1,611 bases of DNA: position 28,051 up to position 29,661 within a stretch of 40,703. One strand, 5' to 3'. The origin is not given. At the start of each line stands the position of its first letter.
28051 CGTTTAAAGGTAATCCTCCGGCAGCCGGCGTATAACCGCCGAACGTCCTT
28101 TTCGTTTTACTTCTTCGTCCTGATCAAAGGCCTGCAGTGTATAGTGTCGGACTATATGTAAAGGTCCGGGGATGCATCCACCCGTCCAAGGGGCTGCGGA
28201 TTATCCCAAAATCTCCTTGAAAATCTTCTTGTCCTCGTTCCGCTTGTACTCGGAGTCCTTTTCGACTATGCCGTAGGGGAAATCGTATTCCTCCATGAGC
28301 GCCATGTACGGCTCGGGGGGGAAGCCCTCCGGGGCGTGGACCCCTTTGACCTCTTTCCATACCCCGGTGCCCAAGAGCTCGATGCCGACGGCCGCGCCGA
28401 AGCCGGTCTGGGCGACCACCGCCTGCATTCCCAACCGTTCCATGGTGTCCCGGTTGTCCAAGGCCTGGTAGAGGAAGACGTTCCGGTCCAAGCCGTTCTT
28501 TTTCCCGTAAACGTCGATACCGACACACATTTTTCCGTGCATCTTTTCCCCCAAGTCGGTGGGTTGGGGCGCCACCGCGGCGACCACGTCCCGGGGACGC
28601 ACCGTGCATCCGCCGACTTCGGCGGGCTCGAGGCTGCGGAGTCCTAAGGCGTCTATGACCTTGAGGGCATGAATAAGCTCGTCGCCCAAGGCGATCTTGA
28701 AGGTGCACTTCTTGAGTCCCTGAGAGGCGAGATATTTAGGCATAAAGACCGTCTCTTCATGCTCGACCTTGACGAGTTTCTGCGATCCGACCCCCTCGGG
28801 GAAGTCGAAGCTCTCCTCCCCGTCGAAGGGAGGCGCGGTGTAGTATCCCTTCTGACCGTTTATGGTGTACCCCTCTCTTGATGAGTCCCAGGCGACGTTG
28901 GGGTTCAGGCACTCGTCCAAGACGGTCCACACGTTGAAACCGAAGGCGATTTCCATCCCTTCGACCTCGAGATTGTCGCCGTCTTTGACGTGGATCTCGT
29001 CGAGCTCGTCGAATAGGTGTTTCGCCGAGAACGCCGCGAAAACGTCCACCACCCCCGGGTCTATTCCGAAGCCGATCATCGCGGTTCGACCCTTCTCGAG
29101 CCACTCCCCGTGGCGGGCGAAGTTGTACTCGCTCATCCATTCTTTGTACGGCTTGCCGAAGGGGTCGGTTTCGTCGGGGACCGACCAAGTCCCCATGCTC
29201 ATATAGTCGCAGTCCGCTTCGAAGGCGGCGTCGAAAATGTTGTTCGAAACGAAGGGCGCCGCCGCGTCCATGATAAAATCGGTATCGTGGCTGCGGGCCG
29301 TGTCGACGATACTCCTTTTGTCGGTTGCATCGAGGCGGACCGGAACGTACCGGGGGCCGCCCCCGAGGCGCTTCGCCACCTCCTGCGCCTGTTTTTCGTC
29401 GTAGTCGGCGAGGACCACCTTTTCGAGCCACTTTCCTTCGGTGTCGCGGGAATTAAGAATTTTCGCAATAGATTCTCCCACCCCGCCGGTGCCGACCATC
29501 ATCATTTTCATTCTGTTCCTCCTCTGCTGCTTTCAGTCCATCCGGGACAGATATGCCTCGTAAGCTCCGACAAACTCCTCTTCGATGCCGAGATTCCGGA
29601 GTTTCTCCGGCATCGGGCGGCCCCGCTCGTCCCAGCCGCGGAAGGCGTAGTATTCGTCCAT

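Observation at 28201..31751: Polyferredoxin-AOR-SDH operon: a C-N oxidoreductase appears translationally and transcriptionally chained to a tungsten aldehyde oxidoreductase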

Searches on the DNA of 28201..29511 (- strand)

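Call 20: search_rna_families(sources=[L005, L009, L010, L012, L003, L006], threshold=gathering)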
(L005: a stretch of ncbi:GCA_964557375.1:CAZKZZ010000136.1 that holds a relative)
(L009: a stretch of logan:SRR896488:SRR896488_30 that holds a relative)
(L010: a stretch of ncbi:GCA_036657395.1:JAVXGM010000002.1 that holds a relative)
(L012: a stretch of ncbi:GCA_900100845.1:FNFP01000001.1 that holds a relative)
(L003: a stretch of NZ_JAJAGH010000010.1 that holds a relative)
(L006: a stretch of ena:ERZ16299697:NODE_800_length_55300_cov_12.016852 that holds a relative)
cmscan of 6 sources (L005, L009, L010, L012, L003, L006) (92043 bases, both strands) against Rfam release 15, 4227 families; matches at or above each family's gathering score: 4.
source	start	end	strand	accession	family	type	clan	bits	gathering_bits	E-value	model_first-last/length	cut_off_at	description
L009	7696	7872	+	RF03166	glycine-GGAnGA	Cis-reg; riboswitch;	CL00125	162.3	110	1.9e-35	1-177/177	no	glycine-GGAnGA riboswitch aptamer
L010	7673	7851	+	RF03166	glycine-GGAnGA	Cis-reg; riboswitch;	CL00125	159.9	110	7.7e-35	1-177/177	no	glycine-GGAnGA riboswitch aptamer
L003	9969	10098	-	RF00050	FMN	Cis-reg; riboswitch;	-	107.5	66.2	7e-24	1-138/138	no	FMN riboswitch aptamer (RFN element)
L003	9089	9162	-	RF00005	tRNA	Gene; tRNA;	CL00001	58.1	29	8.3e-10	1-71/71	no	tRNA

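Call 37: search_rna_families(sources=[L015, L014, L016, L022, L023, L025, L020, L028, L019, L017, L072, L024, L026, L081, L082, L088, L018, L040, L070, L091], threshold=gathering)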
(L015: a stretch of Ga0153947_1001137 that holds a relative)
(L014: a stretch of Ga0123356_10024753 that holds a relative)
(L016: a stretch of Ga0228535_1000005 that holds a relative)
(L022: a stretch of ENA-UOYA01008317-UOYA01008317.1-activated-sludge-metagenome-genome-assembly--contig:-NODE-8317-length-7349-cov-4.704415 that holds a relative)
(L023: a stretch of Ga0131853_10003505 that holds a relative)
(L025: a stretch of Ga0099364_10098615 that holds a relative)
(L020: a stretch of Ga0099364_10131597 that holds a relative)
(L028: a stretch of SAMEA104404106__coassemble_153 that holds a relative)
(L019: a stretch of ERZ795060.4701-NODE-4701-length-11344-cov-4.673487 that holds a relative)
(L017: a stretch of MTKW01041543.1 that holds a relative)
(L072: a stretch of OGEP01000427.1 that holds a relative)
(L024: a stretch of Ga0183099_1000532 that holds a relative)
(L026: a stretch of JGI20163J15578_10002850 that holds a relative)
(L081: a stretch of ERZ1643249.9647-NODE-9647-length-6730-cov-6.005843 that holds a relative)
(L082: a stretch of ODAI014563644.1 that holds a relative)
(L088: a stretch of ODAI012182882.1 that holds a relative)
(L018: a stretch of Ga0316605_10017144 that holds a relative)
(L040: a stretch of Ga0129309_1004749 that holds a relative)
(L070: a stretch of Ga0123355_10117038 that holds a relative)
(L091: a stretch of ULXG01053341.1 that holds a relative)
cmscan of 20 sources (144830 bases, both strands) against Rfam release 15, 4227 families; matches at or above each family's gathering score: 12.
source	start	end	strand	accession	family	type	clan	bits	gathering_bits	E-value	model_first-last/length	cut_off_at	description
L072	5685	5860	+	RF03166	glycine-GGAnGA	Cis-reg; riboswitch;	CL00125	174.6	110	2.6e-38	1-177/177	no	glycine-GGAnGA riboswitch aptamer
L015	5652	5833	+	RF03166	glycine-GGAnGA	Cis-reg; riboswitch;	CL00125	165.3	110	5.6e-36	1-177/177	no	glycine-GGAnGA riboswitch aptamer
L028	5727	5904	+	RF03166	glycine-GGAnGA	Cis-reg; riboswitch;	CL00125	163.6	110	1.5e-35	1-177/177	no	glycine-GGAnGA riboswitch aptamer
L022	488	667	+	RF03166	glycine-GGAnGA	Cis-reg; riboswitch;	CL00125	161.6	110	4.6e-35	1-177/177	no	glycine-GGAnGA riboswitch aptamer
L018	2185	2361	+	RF03166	glycine-GGAnGA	Cis-reg; riboswitch;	CL00125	145.5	110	5.1e-31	1-177/177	no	glycine-GGAnGA riboswitch aptamer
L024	5694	5913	+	RF03166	glycine-GGAnGA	Cis-reg; riboswitch;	CL00125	144.6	110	8.5e-31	1-177/177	no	glycine-GGAnGA riboswitch aptamer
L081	143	386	+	RF03166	glycine-GGAnGA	Cis-reg; riboswitch;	CL00125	133.5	110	5.2e-28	1-177/177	no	glycine-GGAnGA riboswitch aptamer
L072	13005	13119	+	RF00162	SAM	Cis-reg; riboswitch;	CL00012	84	44.4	5.2e-18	1-108/108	no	SAM riboswitch aptamer (S box leader)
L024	1189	1283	-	RF02683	NiCo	Cis-reg; riboswitch;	CL00122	74.2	37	5.5e-15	1-96/96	no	NiCo (Nickel/Cobalt) riboswitch aptamer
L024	9482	9553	+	RF00005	tRNA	Gene; tRNA;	CL00001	61.8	29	1.3e-10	1-71/71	no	tRNA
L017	2334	2406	+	RF00005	tRNA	Gene; tRNA;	CL00001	59.6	29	5.3e-10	1-71/71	no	tRNA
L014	677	749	-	RF00005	tRNA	Gene; tRNA;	CL00001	55.1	29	9.2e-09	1-71/71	no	tRNA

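Call 38: search_rna_families(sources=[L080, L074, L083, L034, L027, L090, L085, L092, L077, L075, L013, L001], threshold=gathering)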
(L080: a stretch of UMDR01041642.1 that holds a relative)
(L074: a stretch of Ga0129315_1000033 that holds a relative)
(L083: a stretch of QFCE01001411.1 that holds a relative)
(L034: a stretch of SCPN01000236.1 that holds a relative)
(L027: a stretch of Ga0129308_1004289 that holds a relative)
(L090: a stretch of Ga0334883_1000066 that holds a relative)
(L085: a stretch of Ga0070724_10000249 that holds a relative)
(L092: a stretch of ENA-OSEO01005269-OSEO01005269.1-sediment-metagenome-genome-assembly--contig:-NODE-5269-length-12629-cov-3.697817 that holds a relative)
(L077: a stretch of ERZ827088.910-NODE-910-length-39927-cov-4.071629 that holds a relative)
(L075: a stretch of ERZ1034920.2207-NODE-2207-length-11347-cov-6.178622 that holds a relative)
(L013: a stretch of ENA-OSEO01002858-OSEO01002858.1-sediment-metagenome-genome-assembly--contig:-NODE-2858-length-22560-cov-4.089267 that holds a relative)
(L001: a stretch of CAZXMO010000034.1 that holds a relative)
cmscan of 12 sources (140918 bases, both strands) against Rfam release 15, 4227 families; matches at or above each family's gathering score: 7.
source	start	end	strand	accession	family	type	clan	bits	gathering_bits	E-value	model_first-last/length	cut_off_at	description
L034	5640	5814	+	RF03166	glycine-GGAnGA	Cis-reg; riboswitch;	CL00125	178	110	3.4e-39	1-177/177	no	glycine-GGAnGA riboswitch aptamer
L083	5713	5894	+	RF03166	glycine-GGAnGA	Cis-reg; riboswitch;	CL00125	172.3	110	9.5e-38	1-177/177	no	glycine-GGAnGA riboswitch aptamer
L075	5613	5782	+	RF03166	glycine-GGAnGA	Cis-reg; riboswitch;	CL00125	164.2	110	9.8e-36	1-177/177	no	glycine-GGAnGA riboswitch aptamer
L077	5761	5948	+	RF03166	glycine-GGAnGA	Cis-reg; riboswitch;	CL00125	154.1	110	3.3e-33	1-177/177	no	glycine-GGAnGA riboswitch aptamer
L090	5716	5894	+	RF03166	glycine-GGAnGA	Cis-reg; riboswitch;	CL00125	138.4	110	2.9e-29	1-177/177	no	glycine-GGAnGA riboswitch aptamer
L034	2635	2827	+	RF00174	Cobalamin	Cis-reg; riboswitch;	CL00101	90.1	31.5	1.3e-20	1-189/189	no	Cobalamin riboswitch aptamer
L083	4525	4608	+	RF02924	skipping-rope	Gene; sRNA;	-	59.7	36.7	1.9e-11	1-80/80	no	skipping-rope RNA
